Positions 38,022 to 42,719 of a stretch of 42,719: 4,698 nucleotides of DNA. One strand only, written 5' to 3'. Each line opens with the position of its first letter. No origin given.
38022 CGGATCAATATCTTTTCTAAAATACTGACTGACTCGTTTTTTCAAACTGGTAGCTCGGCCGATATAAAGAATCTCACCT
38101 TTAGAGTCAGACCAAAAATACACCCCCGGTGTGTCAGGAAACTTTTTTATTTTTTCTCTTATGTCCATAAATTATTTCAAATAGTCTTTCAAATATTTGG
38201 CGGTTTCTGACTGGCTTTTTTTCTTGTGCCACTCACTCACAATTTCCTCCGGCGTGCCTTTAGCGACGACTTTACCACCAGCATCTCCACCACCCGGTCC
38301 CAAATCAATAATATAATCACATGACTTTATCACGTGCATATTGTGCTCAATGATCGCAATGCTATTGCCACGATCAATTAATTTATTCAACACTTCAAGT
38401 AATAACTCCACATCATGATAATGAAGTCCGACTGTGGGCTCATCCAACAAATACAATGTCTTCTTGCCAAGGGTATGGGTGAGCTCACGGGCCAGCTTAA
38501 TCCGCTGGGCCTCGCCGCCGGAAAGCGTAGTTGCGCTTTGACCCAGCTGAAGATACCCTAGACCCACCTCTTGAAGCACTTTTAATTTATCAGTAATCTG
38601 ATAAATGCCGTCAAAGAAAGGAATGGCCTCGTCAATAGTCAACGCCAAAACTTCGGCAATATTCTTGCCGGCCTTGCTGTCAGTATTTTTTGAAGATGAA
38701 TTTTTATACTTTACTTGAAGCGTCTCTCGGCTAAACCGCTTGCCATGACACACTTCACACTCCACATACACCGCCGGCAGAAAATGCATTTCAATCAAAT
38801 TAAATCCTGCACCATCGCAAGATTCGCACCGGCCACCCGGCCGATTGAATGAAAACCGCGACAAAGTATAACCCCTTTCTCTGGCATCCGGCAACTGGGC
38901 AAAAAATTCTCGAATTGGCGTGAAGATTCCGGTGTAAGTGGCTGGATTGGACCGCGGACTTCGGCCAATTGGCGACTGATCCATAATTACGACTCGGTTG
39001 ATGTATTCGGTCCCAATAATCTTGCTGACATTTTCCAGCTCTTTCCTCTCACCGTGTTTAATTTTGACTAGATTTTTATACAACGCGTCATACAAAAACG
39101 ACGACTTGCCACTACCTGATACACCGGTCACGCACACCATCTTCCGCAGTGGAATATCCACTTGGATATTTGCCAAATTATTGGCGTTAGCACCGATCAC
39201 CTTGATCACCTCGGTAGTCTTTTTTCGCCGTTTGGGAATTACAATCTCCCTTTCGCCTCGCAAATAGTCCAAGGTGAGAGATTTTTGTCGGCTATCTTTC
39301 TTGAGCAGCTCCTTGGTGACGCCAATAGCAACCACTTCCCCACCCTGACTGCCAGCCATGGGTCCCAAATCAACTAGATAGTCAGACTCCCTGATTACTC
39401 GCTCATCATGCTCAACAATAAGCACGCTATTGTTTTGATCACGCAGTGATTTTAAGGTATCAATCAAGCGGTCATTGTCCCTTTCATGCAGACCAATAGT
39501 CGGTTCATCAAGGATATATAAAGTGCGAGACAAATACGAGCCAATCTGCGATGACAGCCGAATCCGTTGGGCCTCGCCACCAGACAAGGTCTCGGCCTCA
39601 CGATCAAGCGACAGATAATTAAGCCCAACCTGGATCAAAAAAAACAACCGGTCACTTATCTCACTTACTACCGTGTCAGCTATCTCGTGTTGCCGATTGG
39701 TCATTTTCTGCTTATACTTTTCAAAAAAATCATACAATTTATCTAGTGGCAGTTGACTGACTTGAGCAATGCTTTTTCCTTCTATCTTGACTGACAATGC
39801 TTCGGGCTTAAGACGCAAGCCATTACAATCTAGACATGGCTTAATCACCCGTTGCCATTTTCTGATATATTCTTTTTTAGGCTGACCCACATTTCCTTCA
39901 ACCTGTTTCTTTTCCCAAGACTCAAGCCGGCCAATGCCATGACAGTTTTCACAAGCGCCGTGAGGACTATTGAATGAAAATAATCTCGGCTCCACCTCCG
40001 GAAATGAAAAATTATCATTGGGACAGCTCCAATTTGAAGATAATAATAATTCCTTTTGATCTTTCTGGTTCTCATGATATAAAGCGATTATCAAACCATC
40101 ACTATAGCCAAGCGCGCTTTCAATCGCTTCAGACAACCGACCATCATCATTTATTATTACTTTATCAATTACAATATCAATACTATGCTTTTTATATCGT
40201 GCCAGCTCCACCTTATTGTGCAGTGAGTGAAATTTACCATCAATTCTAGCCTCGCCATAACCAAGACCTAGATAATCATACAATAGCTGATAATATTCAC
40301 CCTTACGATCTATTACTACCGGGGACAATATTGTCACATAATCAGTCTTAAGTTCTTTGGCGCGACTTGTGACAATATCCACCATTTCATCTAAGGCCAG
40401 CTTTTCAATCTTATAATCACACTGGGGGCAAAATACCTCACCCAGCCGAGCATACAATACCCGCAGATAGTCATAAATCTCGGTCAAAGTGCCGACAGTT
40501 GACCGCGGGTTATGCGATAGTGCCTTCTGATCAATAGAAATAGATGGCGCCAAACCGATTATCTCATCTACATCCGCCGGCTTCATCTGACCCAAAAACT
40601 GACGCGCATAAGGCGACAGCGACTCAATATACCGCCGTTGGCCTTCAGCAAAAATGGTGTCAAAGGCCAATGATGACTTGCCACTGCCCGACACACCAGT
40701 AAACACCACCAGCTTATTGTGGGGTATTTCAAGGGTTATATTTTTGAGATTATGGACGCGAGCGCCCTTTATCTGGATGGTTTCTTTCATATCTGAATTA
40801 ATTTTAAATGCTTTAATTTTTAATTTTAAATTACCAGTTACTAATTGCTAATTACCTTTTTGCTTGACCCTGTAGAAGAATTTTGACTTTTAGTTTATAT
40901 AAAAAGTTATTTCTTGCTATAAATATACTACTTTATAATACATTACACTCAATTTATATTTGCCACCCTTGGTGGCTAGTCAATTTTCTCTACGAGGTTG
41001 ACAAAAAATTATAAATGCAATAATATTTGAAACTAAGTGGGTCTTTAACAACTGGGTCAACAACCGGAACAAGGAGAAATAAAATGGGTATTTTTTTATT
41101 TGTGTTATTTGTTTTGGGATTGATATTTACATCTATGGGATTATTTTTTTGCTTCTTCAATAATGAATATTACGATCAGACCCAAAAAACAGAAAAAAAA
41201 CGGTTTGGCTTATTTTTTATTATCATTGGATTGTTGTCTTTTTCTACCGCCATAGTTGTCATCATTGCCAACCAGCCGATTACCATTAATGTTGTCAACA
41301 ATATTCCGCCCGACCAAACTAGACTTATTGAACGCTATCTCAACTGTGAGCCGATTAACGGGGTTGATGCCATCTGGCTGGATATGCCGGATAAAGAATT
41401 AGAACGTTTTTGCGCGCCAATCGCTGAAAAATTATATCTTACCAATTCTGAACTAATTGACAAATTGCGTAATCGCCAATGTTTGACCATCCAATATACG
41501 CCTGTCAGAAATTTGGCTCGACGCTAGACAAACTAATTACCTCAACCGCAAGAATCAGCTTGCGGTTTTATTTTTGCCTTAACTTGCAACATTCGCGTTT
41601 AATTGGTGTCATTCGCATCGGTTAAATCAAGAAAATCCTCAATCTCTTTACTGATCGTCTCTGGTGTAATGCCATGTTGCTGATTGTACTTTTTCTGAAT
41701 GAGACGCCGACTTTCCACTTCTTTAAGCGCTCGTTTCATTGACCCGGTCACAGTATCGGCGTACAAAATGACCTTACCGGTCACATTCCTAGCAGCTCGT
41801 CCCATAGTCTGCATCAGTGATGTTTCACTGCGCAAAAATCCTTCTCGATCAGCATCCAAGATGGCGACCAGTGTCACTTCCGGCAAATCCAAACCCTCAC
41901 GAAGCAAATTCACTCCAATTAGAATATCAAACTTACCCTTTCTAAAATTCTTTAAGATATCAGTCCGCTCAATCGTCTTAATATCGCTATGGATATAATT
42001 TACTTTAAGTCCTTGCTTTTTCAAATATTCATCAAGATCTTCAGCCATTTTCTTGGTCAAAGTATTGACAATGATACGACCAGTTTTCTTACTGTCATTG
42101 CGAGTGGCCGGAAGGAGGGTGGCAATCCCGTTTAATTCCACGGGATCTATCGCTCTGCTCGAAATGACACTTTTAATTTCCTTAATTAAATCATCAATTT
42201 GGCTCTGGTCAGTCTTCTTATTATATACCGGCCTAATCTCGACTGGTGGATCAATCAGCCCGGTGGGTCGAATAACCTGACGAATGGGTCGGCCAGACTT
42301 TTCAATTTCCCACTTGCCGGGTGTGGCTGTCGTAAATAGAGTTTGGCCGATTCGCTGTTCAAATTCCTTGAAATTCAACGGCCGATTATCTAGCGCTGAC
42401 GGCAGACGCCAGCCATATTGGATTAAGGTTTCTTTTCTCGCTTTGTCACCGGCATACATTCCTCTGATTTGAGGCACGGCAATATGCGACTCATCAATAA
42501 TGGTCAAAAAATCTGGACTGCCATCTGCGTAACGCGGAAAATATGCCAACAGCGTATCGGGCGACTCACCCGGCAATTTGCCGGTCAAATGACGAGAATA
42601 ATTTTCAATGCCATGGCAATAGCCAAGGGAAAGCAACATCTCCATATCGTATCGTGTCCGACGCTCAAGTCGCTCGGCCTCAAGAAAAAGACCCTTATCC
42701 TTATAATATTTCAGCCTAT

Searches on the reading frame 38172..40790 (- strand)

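Call 39: search_protein_families(library=pfam, proteins=[window:38172-40790:-], max_evalue=0.00001)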
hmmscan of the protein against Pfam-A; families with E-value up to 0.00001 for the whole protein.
window:38172-40790:- (872 aa): 6 families
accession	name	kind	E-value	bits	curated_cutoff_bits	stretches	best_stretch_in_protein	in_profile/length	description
PF17760.6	UvrA_inter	-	1.9e-21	76.4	23.3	1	135-238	5-107/109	UvrA interaction domain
PF00005.33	ABC_tran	-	2.8e-20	73.8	25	0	738-786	88-136/137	ABC transporter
PF02463.25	SMC_N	-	9.5e-12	45.2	40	0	195-474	135-210/220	RecF/RecN/SMC N terminal domain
PF13555.12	AAA_29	-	4.3e-07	30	27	0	543-571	16-43/61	P-loop containing region of AAA domain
PF20703.3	nSTAND1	-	1e-06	29.1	27.1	0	549-578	33-63/379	Novel STAND NTPase 1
PF13304.12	AAA_21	-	1.2e-06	29.3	27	0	774-807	256-289/304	AAA domain, putative AbiEii toxin, Type IV TA system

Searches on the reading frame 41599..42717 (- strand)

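Call 14: search_protein_families(library=pfam, proteins=[window:41599-42645:-], max_evalue=0.01)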
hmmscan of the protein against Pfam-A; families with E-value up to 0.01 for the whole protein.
window:41599-42645:- (348 aa): 3 families
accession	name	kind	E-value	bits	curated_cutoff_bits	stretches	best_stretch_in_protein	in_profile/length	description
PF00271.37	Helicase_C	-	2.3e-23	83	23.5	1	184-287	11-109/110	Helicase conserved C-terminal domain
PF12344.14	UvrB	-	6e-20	71.3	27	1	294-335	1-42/43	Ultra-violet resistance protein B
PF13307.12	Helicase_C_2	-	0.00048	20.7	25.3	1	187-259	8-85/170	Helicase C-terminal domain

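Call 86: search_protein_families(library=ncbifam, proteins=[window:41599-42717:-], max_evalue=0.01)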
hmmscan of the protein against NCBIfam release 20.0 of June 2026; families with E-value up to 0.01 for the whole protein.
window:41599-42717:- (372 aa): 43 families (the best 25 are shown)
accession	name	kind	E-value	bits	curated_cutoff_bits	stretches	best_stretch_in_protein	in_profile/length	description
NF003673.1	PRK05298.1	equivalog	1.8e-154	515.6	743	2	196-368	427-599/653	excinuclease ABC subunit UvrB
TIGR00631.1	uvrb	equivalog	1.6e-149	499.2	750.1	2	198-368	429-599/658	excinuclease ABC subunit UvrB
NF053631.1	RNA_helic_CshA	equivalog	1.7e-12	47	646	1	210-364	235-385/434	degradosome RNA helicase CshA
TIGR00595.1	priA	equivalog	2.6e-12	46.1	230.35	1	221-329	274-390/509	replication restart helicase PriA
NF004066.1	PRK05580.1-3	equivalog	7.9e-11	41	813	1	231-320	555-656/788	primosomal protein N'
NF053636.1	DDHlcsCsdAPsy1082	equivalog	8.1e-11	41.1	890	1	211-292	242-323/512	DEAD/DEAH box helicase CsdA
TIGR00643.1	recG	equivalog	1.4e-10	40.5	659.4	1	223-333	471-576/629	ATP-dependent DNA helicase RecG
NF004069.0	PRK05580.2-1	equivalog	2.5e-09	36.1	767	1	221-320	389-495/612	primosomal protein N'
NF008167.0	PRK10917.2-1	equivalog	4.6e-09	34.9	995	1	224-324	549-644/744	ATP-dependent DNA helicase RecG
NF003419.0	PRK04837.1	equivalog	5.8e-09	35.2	588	1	213-288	257-332/424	ATP-dependent RNA helicase RhlB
NF008394.0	PRK11192.1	equivalog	1.2e-08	34.2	507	1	210-311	245-341/441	ATP-dependent RNA helicase SrmB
NF008165.0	PRK10917.1-3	equivalog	1.2e-08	33.9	711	1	222-331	496-601/692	ATP-dependent DNA helicase RecG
NF010337.0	PRK13766.1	equivalog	1.6e-08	33.2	610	1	209-319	363-476/781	Hef nuclease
NF004068.0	PRK05580.1-5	equivalog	2.4e-08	32.5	1249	1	219-317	554-660/795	primosomal protein N'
NF004067.0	PRK05580.1-4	equivalog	4.2e-08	32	763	1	250-334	525-617/737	primosomal protein N'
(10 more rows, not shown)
